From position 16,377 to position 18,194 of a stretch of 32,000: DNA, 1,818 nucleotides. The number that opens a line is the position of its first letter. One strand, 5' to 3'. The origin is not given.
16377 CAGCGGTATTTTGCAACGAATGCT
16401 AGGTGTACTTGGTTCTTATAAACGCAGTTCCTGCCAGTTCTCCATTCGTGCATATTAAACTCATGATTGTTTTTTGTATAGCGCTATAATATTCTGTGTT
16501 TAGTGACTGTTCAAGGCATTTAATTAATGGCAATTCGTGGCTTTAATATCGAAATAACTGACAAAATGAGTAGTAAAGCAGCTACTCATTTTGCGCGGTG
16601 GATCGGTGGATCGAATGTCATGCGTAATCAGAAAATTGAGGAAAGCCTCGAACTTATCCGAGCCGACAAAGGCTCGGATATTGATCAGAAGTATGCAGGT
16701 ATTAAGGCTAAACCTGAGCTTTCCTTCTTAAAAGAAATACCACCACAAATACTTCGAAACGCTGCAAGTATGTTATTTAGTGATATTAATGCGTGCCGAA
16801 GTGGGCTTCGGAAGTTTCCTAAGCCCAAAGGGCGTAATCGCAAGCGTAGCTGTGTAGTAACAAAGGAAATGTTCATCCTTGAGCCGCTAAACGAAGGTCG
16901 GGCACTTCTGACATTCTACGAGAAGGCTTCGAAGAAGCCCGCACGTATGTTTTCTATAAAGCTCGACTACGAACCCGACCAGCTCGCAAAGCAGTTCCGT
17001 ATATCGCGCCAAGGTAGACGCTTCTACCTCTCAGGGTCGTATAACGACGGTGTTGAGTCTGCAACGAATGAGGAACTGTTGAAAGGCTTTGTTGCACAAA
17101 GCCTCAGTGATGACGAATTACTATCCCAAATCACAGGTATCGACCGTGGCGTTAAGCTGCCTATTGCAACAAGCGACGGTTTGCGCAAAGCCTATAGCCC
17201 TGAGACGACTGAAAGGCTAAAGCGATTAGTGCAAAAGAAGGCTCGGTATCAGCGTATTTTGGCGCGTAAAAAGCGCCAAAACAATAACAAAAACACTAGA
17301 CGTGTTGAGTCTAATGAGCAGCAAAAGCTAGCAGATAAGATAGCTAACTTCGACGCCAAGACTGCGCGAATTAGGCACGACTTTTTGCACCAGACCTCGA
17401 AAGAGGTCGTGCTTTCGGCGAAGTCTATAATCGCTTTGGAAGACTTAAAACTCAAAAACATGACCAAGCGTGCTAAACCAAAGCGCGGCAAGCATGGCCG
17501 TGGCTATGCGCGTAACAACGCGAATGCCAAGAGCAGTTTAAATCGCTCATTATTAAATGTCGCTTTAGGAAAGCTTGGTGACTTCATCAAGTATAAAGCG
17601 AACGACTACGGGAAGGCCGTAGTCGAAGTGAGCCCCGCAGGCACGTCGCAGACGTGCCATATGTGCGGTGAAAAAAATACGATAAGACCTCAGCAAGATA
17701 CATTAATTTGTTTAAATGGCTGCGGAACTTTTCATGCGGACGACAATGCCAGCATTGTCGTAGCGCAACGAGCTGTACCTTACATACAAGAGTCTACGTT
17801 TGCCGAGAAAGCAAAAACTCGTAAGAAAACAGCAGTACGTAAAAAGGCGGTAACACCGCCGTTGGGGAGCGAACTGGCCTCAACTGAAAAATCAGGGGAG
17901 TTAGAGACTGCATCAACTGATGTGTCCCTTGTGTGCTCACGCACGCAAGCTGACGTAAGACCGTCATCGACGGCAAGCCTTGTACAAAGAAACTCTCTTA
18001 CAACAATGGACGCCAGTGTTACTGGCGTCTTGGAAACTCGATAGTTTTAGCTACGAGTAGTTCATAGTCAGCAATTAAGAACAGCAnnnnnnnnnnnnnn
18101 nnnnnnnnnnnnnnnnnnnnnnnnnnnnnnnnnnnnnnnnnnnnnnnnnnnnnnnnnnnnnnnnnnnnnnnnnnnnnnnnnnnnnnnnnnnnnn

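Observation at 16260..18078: Orphan TnpB RNA-guided nuclease element with an omega-RNA-like structured 3' end and no transposase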

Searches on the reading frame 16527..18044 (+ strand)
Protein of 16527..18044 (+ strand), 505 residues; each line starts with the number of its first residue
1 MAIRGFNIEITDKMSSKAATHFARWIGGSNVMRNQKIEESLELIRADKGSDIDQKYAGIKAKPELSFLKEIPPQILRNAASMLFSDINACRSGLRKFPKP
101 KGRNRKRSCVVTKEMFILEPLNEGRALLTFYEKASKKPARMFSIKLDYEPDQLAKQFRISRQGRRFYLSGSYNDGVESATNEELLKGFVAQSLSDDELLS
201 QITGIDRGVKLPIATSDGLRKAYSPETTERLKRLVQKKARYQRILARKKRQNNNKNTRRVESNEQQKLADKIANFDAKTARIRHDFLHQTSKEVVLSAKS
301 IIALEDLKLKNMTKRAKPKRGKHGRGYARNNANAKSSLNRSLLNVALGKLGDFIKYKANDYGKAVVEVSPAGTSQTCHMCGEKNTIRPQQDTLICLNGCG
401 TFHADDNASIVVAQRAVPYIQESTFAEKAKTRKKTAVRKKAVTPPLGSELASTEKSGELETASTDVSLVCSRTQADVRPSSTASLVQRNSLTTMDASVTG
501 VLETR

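Call 4: search_protein_families(library=pfam, proteins=[window:16527-18044:+], max_evalue=0.1)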
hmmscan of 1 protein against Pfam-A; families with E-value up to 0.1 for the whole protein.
window:16527-18044:+ (505 aa): 2 families
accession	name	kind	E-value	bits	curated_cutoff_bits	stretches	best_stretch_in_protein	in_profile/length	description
PF07282.18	Cas12f1-like_TNB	-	6.8e-15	55.4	26.3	1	348-411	2-59/60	Cas12f1-like, TNB domain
PF01385.25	OrfB_IS605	-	2.4e-08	34.6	30.5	1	203-315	19-119/120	Probable transposase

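Call 5: search_protein_families(library=ncbifam, proteins=[window:16527-18044:+], max_evalue=0.1)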
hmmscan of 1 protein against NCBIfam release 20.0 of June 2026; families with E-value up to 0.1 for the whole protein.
window:16527-18044:+ (505 aa): 7 families
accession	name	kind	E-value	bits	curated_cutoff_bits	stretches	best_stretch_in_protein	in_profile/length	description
NF040570.1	guided_TnpB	subfamily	1.7e-47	162.6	100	1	16-415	9-389/389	RNA-guided endonuclease TnpB family protein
NF038192.1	V_cas_c2c8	exception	5e-36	124.8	350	1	203-384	265-454/457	type V CRISPR-associated protein C2c8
NF038281.1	IS200_TnpB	exception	2.7e-22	79.4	425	2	200-317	175-277/360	IS200/IS605 family element RNA-guided endonuclease TnpB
NF049972.1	CRISPR_Cas12f2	exception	6.2e-20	71.4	450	1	200-416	326-519/524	type V CRISPR-associated effector Cas12f2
TIGR01766.2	TIGR01766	domain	1.9e-12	47.5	32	1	281-374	3-82/82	IS200/IS605 family accessory protein TnpB-related protein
NF038280.1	IS607_TnpB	exception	3.1e-11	42.9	350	1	203-431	205-410/431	IS607 family element RNA-guided endonuclease TnpB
NF007500.0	PRK10093.1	equivalog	0.012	15.7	249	1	222-285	100-162/175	primosomal replication protein N''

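Call 10: find_encoding_contigs(protein=window:16527-18044:+, flank=10000, max_places=10)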
Protein window:16527-18044:+ (505 aa): no gene with exactly this product is on record in the collection.

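Call 14: find_homologous_proteins(query=window:16527-18044:+, max_evalue=1e-10)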
Query window:16527-18044:+ (505 aa): 50 proteins with E <= 1e-10 among 8000 candidates.
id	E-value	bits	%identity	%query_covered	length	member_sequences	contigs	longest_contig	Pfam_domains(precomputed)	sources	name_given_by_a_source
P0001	0.0e+0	1092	99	100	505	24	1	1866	PF01385.26,PF07282.19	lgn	-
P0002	3.2e-286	967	86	100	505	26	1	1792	PF01385.26,PF07282.19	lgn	-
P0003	2.5e-281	951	85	100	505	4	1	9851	PF01385.26,PF07282.19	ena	-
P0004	4.5e-280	947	84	100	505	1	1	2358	PF01385.26,PF07282.19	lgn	-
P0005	1.5e-271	919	82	100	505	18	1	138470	PF01385.26,PF07282.19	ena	-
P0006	1.2e-259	880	80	100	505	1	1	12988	PF01385.26,PF07282.19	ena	-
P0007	9.2e-254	860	86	89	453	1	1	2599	PF01385.26,PF07282.19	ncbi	-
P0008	2.1e-253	859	78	100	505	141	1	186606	PF01385.26,PF07282.19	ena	-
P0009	2.5e-219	747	87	77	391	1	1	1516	PF01385.26,PF07282.19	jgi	jgi:transposase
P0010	1.4e-190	652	65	93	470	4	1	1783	PF01385.26,PF07282.19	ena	-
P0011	4.9e-190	650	65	93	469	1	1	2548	PF01385.26,PF07282.19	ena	-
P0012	6.0e-188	643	64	92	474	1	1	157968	PF01385.26,PF07282.19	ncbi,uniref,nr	ncbi:RNA-guided endonuclease InsQ/TnpB family protein [Marinomonas algarum]|uniref:Transposase n=1 T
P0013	8.9e-187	640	61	97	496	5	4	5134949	PF01385.26,PF07282.19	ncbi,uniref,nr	ncbi:RNA-guided endonuclease InsQ/TnpB family protein [Shewanella psychromarinicola]|uniref:Cas12f1-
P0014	9.5e-187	640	65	93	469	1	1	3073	PF01385.26,PF07282.19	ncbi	-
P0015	1.2e-186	639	63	93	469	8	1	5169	PF07282.19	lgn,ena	-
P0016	5.5e-186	637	63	93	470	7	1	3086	PF07282.19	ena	-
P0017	6.1e-185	634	62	94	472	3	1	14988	PF01385.26,PF07282.19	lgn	-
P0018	7.3e-185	633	63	93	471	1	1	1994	PF01385.26,PF07282.19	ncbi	-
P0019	4.9e-184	631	63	93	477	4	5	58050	PF01385.26,PF07282.19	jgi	jgi:putative transposase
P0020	1.4e-183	629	63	93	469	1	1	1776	PF01385.26,PF07282.19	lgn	-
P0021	7.9e-183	627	89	65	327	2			PF01385.26,PF07282.19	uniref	uniref:RNA-guided endonuclease InsQ/TnpB family protein n=1 Tax=Pseudoalteromonas sp. TaxID=53249 Re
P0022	6.7e-181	620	62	90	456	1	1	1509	PF01385.26,PF07282.19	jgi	jgi:putative transposase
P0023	2.3e-179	615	63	91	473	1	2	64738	PF01385.26,PF07282.19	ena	-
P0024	6.0e-179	614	63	93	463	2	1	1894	PF01385.26,PF07282.19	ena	-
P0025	4.7e-174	598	61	93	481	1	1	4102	PF07282.19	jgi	jgi:putative transposase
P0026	1.9e-159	550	61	90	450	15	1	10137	PF01385.26,PF07282.19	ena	-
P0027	3.1e-157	542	64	79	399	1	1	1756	PF01385.26,PF07282.19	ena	-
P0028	8.8e-152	524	56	91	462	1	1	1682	PF01385.26,PF07282.19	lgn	-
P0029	1.8e-146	507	53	97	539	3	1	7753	PF01385.26,PF07282.19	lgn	-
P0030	1.6e-136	474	54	91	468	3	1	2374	PF07282.19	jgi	jgi:putative transposase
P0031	3.9e-134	466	50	96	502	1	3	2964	PF01385.26,PF07282.19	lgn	-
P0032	1.1e-130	455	52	90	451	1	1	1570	PF07282.19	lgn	-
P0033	2.3e-128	447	52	87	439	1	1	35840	PF01385.26,PF07282.19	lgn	-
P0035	1.4e-123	431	47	95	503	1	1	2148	PF07282.19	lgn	-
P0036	7.0e-122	426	49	88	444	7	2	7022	PF01385.26,PF07282.19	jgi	jgi:transposase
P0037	1.1e-119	419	48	96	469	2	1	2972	PF07282.19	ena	-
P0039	1.3e-114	402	48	91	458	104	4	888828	PF01385.26,PF07282.19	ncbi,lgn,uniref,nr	ncbi:putative transposase family protein [Vibrio parahaemolyticus VPCR-2010]|uniref:RNA-guided endon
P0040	4.6e-112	393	46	95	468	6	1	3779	PF07282.19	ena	-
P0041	8.2e-110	386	50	81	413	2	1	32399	PF07282.19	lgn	-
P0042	1.1e-109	386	48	87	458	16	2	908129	PF01385.26,PF07282.19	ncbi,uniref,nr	ncbi:hypothetical protein B9J93_17590 [Vibrio sp. V17_P4S1T151]|uniref:RNA-guided endonuclease InsQ/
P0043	1.1e-108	382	48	88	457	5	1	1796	PF01385.26,PF07282.19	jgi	jgi:putative transposase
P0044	1.1e-107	379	46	87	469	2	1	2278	PF07282.19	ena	-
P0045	3.5e-105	371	46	85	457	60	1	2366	PF01385.26,PF07282.19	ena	-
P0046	3.8e-105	371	47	87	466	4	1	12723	PF01385.26,PF07282.19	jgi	jgi:putative transposase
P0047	8.4e-105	369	59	67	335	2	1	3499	PF01385.26,PF07282.19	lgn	-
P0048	2.0e-40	157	36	80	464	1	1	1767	PF12323.15,PF01385.26,PF07282.19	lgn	-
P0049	6.5e-39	152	32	92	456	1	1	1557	PF01385.26,PF07282.19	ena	-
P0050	1.4e-11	62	27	78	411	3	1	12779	PF01385.26,PF07282.19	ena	-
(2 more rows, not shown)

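Call 16: find_related_loci(query=A1, collection=genome_contigs, flank=4000)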
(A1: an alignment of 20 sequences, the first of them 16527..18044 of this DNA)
Query A1 (505 aa) in genome_contigs; peptide patterns used: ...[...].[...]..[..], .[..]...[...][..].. (x = any residue, [..] = any of these).
169 stretches matched a pattern; 15 encode a relative of the query (tblastn E <= 1e-3); 14 distinct loci.
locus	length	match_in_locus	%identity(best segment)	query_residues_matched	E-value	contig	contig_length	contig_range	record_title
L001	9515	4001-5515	85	1-505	0e+0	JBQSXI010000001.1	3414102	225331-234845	Pseudoalteromonas sp. AOP31-A2-14 AOP31-A2-14_1, whole genome shotgun sequence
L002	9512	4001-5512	61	1-505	0e+0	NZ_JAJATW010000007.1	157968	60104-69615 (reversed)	Marinomonas algarum strain E8 Scaffold6_1, whole genome shotgun sequence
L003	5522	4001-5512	61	1-505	0e+0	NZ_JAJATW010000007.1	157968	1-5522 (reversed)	Marinomonas algarum strain E8 Scaffold6_1, whole genome shotgun sequence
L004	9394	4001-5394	57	1-468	2e-147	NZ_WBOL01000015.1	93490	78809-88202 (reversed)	Nitrincola schmidtii strain NCAIM B.02626 Scaffold15, whole genome shotgun sequence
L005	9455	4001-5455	46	1-485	7e-126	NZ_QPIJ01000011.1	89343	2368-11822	Vreelandella rituensis strain TQ8S TQ-8S_scaffold11, whole genome shotgun sequence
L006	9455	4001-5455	45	1-485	1e-124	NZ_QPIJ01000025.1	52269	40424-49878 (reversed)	Vreelandella rituensis strain TQ8S TQ-8S_scaffold25, whole genome shotgun sequence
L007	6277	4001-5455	45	1-485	4e-122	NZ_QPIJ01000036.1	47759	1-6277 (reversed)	Vreelandella rituensis strain TQ8S TQ-8S_scaffold36, whole genome shotgun sequence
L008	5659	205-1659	45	1-485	9e-122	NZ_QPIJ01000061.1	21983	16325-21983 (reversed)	Vreelandella rituensis strain TQ8S TQ-8S_scaffold61, whole genome shotgun sequence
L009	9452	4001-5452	42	1-500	2e-112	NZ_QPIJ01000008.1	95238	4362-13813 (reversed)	Vreelandella rituensis strain TQ8S TQ-8S_scaffold8, whole genome shotgun sequence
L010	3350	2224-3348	47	1-380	2e-109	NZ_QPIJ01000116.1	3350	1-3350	Vreelandella rituensis strain TQ8S TQ-8S_scaffold116, whole genome shotgun sequence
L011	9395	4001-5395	60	1-468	1e-173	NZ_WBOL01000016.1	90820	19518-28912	Nitrincola schmidtii strain NCAIM B.02626 Scaffold16, whole genome shotgun sequence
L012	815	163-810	49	1-218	8e-70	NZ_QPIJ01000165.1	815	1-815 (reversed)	Vreelandella rituensis strain TQ8S TQ-8S_scaffold165, whole genome shotgun sequence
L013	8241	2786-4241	41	1-485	4e-79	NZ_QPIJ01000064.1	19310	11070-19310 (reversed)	Vreelandella rituensis strain TQ8S TQ-8S_scaffold64, whole genome shotgun sequence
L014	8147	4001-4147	57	1-49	3e-13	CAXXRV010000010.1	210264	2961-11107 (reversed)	MAG: uncultured Psychromonas sp. isolate c6a8fb97-b74b-4505-82ab-3621bdda57fb genome assembly, contig: contig_10, whole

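Call 21: find_encoding_contigs(protein=P0001, flank=5000, max_places=6)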
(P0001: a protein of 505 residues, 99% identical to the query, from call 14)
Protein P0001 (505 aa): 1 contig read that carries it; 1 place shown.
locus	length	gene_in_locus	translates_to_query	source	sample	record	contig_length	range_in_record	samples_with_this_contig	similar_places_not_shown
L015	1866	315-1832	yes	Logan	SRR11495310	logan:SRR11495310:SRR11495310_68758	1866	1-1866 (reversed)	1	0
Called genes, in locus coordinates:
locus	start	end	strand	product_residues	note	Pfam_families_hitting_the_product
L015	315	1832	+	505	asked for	PF01385:OrfB_IS605, PF07282:Cas12f1-like_TNB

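Call 22: find_encoding_contigs(protein=P0002, flank=5000, max_places=6)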
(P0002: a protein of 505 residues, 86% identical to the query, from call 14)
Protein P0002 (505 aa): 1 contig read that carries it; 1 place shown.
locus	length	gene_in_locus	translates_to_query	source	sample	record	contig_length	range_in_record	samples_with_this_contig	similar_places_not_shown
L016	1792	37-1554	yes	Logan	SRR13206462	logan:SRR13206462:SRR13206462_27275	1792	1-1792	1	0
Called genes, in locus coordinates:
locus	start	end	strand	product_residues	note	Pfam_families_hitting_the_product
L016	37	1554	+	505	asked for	PF01385:OrfB_IS605 (weak), PF07282:Cas12f1-like_TNB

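Call 23: find_encoding_contigs(protein=P0003, flank=5000, max_places=6)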
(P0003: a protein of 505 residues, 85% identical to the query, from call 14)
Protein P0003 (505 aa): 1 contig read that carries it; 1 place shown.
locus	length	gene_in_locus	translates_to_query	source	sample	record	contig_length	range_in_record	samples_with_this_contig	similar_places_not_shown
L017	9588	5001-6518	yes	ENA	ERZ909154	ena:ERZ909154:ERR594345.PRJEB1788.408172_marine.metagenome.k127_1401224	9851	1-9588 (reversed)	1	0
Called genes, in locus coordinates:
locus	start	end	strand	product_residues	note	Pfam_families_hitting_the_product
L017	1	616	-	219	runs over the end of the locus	-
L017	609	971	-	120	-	-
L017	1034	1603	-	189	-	-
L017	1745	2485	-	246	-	PF27459:YoqU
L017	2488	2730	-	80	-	-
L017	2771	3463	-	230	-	-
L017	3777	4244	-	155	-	-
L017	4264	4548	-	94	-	-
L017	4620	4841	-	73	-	-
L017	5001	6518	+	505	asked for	PF01385:OrfB_IS605 (weak), PF07282:Cas12f1-like_TNB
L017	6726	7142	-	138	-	-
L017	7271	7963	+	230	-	-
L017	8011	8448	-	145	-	-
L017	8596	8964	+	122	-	-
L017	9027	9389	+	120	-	-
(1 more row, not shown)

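Call 25: find_related_loci(query=A1, collection=metagenome_contigs, flank=2500)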
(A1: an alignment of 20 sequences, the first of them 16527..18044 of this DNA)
Query A1 (505 aa) in metagenome_contigs; peptide patterns used: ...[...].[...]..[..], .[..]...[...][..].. (x = any residue, [..] = any of these).
440 stretches matched a pattern; 17 encode a relative of the query (tblastn E <= 1e-3); 17 distinct loci.
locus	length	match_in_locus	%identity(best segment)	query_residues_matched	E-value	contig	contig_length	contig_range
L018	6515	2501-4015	99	1-505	0e+0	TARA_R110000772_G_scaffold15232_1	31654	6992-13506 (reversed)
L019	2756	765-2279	99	1-505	0e+0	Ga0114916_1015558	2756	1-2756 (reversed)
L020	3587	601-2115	87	1-505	0e+0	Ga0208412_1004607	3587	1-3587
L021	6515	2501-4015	78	1-505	0e+0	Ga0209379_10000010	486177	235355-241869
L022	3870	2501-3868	86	1-456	0e+0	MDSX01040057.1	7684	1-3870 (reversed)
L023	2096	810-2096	86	1-429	0e+0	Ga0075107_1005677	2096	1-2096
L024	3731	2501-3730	76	1-410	0e+0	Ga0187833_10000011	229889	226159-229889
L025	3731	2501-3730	75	1-410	0e+0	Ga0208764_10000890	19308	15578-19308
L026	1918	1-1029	62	148-490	6e-145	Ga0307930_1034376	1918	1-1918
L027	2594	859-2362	71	1-505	7e-137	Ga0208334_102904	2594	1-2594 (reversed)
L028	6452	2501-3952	46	1-484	5e-121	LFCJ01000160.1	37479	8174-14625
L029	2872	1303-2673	37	1-447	1e-79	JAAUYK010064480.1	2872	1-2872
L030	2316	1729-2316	61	1-198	1e-77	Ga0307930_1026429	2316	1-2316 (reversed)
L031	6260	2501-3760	37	3-417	1e-70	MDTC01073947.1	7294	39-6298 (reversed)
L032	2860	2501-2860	88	1-120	1e-68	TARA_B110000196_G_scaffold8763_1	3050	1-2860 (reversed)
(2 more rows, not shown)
